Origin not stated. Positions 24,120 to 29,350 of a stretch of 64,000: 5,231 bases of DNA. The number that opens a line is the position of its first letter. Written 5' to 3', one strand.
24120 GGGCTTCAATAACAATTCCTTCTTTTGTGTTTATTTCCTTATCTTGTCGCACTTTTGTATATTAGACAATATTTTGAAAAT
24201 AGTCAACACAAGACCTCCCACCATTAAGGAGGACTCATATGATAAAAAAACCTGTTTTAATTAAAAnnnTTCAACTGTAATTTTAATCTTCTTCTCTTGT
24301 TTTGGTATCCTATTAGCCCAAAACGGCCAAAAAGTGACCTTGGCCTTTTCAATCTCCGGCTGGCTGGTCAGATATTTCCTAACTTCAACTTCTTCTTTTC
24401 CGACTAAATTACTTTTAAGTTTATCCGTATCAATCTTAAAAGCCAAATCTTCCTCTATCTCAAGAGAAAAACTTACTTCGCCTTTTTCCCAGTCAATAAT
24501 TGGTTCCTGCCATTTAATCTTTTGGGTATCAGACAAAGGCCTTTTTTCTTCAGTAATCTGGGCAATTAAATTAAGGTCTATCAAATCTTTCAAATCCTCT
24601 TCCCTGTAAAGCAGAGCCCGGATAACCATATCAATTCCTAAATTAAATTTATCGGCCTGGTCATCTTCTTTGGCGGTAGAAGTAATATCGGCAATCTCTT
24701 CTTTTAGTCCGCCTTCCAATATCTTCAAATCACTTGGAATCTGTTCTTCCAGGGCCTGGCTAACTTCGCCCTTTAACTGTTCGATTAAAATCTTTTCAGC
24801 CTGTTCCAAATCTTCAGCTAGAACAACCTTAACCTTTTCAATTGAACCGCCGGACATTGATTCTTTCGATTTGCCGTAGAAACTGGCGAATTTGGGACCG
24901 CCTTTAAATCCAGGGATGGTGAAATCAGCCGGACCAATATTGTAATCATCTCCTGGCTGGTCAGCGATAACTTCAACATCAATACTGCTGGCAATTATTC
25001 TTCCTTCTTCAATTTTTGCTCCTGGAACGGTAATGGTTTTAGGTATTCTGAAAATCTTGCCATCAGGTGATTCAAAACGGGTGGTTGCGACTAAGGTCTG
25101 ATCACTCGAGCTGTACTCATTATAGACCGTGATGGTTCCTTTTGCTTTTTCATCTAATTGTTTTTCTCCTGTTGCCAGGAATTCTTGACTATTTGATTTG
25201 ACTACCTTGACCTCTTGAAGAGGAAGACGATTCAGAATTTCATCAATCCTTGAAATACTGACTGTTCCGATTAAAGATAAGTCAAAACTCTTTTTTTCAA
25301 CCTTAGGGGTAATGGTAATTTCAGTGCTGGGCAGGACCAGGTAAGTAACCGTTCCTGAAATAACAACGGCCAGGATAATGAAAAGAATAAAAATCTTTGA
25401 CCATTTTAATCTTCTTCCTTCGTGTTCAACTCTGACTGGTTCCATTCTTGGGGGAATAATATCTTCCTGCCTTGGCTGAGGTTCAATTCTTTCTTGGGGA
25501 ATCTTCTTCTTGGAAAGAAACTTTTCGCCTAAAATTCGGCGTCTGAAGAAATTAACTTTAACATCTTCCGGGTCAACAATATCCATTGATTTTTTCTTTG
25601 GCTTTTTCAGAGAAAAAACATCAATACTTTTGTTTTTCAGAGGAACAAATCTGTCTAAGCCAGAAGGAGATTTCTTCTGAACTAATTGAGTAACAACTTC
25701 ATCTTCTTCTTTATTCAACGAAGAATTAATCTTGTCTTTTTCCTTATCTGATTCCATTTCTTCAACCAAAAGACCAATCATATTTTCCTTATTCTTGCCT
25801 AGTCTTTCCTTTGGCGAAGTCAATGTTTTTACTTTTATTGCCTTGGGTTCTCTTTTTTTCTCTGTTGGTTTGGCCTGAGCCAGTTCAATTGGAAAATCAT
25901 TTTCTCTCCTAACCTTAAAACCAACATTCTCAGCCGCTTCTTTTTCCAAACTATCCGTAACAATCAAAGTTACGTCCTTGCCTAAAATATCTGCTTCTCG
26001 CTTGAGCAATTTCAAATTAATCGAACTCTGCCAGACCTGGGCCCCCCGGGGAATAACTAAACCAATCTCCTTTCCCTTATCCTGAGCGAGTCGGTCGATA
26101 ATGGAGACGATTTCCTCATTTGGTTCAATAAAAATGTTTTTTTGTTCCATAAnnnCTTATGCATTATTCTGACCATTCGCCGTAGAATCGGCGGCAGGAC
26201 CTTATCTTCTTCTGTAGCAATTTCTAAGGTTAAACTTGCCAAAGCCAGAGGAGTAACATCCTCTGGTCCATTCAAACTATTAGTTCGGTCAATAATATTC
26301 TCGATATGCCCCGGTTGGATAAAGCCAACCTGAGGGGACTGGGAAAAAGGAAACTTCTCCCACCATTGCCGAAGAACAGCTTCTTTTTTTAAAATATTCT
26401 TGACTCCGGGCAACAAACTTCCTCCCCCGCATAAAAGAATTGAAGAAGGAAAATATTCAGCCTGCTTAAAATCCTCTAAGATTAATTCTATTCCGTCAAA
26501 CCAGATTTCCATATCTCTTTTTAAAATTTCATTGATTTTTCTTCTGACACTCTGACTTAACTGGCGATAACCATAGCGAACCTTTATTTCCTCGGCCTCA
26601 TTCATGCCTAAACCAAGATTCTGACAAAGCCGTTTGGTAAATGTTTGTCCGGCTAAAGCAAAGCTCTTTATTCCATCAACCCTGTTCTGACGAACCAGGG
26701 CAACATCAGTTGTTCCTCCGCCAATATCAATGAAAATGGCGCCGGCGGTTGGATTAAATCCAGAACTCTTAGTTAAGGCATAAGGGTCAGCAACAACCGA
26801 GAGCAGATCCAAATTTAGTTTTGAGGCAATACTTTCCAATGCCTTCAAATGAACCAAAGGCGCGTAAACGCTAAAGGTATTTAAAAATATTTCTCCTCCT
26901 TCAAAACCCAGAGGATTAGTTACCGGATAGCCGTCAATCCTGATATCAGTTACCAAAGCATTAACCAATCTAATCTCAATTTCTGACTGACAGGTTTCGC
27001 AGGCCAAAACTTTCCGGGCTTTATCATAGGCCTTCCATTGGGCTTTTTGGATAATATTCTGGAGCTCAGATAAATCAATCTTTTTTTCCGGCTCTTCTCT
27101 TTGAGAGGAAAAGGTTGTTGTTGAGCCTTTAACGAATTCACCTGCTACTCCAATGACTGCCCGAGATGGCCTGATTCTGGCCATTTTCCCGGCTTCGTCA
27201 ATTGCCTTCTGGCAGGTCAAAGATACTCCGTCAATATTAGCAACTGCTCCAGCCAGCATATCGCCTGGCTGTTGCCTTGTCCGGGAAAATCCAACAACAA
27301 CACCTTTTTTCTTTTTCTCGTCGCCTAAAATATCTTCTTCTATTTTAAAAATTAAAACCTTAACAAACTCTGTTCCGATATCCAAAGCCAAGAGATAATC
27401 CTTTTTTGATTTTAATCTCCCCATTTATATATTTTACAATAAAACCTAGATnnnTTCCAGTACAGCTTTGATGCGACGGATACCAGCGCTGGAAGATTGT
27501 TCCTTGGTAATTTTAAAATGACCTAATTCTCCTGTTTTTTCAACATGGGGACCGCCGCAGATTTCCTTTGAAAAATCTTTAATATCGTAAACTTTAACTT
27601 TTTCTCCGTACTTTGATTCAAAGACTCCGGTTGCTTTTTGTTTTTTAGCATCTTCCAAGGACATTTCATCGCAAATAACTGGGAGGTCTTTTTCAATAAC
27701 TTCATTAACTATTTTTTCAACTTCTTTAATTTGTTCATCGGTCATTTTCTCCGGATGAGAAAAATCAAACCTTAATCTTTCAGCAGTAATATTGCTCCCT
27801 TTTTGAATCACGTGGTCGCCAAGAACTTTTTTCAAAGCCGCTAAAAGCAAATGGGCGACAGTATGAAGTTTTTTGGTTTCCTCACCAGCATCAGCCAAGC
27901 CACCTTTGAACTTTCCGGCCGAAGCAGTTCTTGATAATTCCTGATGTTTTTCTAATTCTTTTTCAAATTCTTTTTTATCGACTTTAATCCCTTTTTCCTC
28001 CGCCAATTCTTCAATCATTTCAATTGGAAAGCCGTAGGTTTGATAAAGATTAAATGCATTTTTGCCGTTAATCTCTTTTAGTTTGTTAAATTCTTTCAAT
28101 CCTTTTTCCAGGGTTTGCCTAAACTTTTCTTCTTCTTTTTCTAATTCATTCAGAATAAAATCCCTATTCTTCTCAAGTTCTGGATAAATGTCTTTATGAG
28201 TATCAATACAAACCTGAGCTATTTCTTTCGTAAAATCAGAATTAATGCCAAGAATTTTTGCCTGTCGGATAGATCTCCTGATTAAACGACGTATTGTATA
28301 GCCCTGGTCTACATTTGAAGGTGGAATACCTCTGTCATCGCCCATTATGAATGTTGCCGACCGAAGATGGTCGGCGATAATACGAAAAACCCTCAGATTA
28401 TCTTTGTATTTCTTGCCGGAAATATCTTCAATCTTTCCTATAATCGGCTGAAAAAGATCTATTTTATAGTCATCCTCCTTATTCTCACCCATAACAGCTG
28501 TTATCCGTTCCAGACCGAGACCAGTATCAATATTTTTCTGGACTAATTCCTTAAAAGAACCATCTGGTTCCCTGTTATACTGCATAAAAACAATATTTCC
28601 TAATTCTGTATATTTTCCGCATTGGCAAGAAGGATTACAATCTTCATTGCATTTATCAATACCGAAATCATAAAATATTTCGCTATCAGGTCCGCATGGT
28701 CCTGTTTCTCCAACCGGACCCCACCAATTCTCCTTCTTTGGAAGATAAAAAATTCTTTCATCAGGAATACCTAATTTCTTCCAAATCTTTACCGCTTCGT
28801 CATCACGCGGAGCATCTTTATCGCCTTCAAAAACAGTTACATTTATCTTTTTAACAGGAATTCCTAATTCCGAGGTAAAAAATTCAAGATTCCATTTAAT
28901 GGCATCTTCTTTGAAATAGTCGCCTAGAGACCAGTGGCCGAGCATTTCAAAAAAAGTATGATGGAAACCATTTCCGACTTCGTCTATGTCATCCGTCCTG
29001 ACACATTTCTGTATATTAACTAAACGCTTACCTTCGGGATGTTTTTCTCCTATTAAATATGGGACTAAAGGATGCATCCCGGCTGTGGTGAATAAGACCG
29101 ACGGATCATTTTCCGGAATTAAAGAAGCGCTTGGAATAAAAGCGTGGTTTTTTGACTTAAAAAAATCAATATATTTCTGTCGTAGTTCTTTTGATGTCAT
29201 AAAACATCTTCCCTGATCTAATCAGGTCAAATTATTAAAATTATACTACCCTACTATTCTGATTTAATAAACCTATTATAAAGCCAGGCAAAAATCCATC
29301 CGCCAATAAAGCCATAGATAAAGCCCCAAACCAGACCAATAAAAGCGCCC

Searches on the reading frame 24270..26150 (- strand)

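Call 78: search_protein_families(library=pfam, proteins=[window:24270-26150:-], max_evalue=0.001)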
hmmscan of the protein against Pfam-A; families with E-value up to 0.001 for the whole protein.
window:24270-26150:- (627 aa): 1 family
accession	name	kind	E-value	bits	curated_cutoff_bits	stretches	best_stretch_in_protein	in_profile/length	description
PF21110.3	GlxA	-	2.9e-05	25.1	27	1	335-427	1-101/105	GlxA beta barrel domain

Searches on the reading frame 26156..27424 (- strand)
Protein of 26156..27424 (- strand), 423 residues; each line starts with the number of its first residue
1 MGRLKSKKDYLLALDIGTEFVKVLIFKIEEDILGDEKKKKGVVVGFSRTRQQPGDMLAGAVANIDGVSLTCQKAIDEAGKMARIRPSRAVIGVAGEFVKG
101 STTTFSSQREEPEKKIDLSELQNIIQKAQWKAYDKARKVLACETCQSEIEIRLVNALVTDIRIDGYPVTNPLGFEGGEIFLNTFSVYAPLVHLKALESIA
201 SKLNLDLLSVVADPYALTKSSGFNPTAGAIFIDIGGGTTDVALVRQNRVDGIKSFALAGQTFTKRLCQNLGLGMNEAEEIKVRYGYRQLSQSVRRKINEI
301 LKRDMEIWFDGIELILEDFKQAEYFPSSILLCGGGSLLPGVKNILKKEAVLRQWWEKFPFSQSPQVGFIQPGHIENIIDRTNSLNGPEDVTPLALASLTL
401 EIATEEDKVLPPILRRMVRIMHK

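Call 78: search_protein_families(library=pfam, proteins=[window:26156-27424:-], max_evalue=0.001)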
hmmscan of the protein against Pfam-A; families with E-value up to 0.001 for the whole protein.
window:26156-27424:- (423 aa): 4 families
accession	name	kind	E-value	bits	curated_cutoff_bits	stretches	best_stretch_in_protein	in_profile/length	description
PF14450.12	FtsA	-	1.6e-14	54.8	31.8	1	231-348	2-102/127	Cell division protein FtsA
PF06723.19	MreB_Mbl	-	1e-09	38.1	27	1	225-294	143-218/327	MreB/Mbl protein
PF08841.16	DDR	-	0.00012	21.7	24.6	1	230-281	136-188/328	Diol dehydratase reactivase ATPase-like domain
PF11104.14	PilM_2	-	0.00057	19.4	27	0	231-348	184-297/340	Type IV pilus assembly protein PilM;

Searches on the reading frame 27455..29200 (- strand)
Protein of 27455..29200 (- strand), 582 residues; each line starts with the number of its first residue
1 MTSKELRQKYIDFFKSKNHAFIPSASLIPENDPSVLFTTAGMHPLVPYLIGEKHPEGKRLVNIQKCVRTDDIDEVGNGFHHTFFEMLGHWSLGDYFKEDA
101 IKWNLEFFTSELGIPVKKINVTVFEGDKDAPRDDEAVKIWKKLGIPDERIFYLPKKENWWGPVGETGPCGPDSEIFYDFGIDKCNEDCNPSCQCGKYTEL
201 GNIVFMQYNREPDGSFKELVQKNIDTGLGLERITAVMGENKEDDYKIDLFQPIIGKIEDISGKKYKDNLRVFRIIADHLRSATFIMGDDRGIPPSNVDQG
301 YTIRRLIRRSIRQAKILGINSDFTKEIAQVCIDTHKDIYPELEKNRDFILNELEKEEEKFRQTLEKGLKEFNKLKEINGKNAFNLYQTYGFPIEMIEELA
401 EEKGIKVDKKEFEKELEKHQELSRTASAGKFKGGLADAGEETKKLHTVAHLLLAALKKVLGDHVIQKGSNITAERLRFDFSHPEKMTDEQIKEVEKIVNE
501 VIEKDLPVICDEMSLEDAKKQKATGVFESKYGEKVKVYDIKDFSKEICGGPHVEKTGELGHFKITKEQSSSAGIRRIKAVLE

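Call 78: search_protein_families(library=pfam, proteins=[window:27455-29200:-], max_evalue=0.001)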
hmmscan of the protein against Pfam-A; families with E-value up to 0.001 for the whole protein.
window:27455-29200:- (582 aa): 2 families
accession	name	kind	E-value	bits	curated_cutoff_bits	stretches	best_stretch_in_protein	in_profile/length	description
PF01411.24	tRNA-synt_2c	-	1.1e-143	480.1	30.3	1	5-431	1-436/552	tRNA synthetases class II (A)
PF07973.19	tRNA_SAD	-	6.1e-17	61.8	24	1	535-577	1-43/44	Threonyl and Alanyl tRNA synthetase second additional domain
